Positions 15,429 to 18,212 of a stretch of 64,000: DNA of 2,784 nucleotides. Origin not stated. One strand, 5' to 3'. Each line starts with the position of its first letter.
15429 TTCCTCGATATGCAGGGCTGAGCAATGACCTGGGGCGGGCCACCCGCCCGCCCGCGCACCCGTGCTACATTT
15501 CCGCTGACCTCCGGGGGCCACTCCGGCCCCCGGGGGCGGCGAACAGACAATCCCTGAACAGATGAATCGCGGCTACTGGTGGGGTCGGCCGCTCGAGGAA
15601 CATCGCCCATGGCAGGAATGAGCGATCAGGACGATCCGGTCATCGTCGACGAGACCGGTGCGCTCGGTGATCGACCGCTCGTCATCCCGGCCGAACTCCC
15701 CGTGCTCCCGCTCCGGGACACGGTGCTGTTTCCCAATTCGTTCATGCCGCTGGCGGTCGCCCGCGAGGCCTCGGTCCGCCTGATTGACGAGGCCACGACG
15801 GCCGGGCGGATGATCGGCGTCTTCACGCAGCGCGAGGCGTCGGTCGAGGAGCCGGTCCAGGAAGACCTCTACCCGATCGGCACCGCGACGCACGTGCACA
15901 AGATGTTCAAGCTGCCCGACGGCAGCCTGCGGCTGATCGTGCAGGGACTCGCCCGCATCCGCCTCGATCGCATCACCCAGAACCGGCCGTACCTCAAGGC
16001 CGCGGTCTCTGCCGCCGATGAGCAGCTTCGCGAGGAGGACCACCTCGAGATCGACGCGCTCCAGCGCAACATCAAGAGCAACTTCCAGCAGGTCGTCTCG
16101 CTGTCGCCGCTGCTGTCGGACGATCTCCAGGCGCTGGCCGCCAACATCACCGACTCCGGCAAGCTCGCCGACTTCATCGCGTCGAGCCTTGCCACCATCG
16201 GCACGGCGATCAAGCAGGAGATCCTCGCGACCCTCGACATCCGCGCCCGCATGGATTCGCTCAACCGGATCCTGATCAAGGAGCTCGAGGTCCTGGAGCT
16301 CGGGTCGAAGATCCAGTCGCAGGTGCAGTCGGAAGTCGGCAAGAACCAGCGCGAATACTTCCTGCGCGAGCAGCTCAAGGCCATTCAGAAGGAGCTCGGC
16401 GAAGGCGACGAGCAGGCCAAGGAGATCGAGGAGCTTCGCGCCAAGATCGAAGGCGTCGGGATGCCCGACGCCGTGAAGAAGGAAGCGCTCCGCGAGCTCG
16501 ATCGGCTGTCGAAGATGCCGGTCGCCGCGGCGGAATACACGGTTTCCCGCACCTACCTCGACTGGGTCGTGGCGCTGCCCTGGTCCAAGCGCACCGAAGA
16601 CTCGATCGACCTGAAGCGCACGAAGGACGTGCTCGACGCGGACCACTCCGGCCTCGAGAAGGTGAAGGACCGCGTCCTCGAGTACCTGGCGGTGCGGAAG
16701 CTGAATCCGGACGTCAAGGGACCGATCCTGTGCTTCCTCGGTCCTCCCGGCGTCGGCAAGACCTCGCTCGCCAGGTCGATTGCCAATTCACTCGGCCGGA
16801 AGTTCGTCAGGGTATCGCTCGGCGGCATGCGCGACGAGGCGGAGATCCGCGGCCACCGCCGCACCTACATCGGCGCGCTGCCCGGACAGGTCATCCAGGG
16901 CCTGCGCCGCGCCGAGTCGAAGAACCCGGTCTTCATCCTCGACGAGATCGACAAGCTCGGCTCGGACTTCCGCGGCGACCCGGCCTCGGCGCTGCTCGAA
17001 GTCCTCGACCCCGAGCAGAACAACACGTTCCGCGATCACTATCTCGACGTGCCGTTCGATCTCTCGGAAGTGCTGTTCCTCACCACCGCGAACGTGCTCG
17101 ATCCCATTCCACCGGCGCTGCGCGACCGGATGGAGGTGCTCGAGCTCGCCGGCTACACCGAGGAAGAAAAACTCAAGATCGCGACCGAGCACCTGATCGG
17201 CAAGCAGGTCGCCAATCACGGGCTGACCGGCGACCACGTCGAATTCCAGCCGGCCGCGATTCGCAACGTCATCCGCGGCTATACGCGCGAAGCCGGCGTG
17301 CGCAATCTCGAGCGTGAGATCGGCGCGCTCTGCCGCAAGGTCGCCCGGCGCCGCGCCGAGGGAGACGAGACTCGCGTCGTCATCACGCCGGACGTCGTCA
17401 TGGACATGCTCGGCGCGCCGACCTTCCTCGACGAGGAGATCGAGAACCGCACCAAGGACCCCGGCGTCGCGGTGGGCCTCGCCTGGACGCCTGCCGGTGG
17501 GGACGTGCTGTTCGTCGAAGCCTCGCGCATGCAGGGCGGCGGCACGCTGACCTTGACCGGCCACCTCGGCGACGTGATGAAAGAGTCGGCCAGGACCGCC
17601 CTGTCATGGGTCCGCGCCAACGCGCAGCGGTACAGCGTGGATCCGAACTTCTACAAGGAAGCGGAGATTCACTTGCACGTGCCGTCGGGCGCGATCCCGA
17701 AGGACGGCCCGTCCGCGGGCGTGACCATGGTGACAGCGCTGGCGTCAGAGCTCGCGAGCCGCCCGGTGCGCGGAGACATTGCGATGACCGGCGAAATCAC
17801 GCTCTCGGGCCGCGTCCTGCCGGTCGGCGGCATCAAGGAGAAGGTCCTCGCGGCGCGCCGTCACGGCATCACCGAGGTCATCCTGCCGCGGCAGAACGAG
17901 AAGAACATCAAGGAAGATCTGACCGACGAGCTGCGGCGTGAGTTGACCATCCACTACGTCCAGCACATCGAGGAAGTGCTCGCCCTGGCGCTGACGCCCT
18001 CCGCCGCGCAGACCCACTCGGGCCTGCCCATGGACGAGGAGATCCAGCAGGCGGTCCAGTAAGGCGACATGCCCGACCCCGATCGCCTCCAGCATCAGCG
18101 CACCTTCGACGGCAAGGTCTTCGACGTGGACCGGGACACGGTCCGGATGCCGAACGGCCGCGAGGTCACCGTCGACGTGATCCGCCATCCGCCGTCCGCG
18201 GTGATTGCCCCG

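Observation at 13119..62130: Intergenic spacers across the window are filled with tandem 7-nt (G3N4) and 9-nt repeat arrays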

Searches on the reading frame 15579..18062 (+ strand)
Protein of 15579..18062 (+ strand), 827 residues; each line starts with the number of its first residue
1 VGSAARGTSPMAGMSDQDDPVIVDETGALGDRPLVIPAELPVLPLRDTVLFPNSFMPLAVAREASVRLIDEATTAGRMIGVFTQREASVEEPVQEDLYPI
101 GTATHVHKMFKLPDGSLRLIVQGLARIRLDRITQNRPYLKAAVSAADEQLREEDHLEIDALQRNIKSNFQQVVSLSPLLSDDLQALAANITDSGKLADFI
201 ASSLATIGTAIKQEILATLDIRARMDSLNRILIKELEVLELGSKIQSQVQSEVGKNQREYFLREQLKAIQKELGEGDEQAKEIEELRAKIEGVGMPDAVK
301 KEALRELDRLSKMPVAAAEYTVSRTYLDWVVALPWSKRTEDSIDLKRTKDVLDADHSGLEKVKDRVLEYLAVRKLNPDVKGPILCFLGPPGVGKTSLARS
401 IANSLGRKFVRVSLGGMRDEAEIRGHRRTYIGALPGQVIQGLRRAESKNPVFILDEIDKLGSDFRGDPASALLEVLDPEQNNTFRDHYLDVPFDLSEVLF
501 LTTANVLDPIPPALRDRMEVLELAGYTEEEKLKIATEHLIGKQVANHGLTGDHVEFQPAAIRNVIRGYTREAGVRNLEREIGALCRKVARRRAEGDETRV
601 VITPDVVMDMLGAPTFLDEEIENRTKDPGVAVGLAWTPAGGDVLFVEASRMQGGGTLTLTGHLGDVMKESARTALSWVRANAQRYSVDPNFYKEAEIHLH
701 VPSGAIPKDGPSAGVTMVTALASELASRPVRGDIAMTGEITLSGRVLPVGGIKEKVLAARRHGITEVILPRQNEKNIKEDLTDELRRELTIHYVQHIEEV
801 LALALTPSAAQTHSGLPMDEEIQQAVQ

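Call 7: search_protein_families(library=pfam, proteins=[window:15579-18062:+])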
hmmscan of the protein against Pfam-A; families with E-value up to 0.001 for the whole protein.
window:15579-18062:+ (827 aa): 9 families
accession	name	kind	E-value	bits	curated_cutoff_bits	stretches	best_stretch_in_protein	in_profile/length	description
PF05362.19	Lon_C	-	3.1e-83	278.8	21.1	1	602-806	2-204/205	Lon protease (S16) C-terminal proteolytic domain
PF02190.22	LON_substr_bdg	-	1e-44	153.3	28.7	1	39-232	1-198/200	ATP-dependent protease La (LON) substrate-binding domain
PF00004.35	AAA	-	7.2e-26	91.6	21.2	1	384-521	1-126/131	ATPase family associated with various cellular activities (AAA)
PF22667.2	Lon_lid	-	1.4e-22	79.6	27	1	546-598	2-55/57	Lon protease AAA+ ATPase lid domain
PF07728.20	AAA_5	-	1.5e-08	35.2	22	1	384-518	2-139/139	AAA domain (dynein-related subfamily)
PF13541.12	ChlI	-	1.9e-07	31.4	27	1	646-773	1-121/121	Subunit ChlI of Mg-chelatase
PF13401.12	AAA_22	-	1.1e-05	26.2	27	1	383-465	7-97/130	AAA domain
PF13191.12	AAA_16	-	0.00015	22.7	32.6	1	382-455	25-100/167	AAA ATPase domain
PF07724.20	AAA_2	-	0.00099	19.6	27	0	385-506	7-125/166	AAA domain (Cdc48 subfamily)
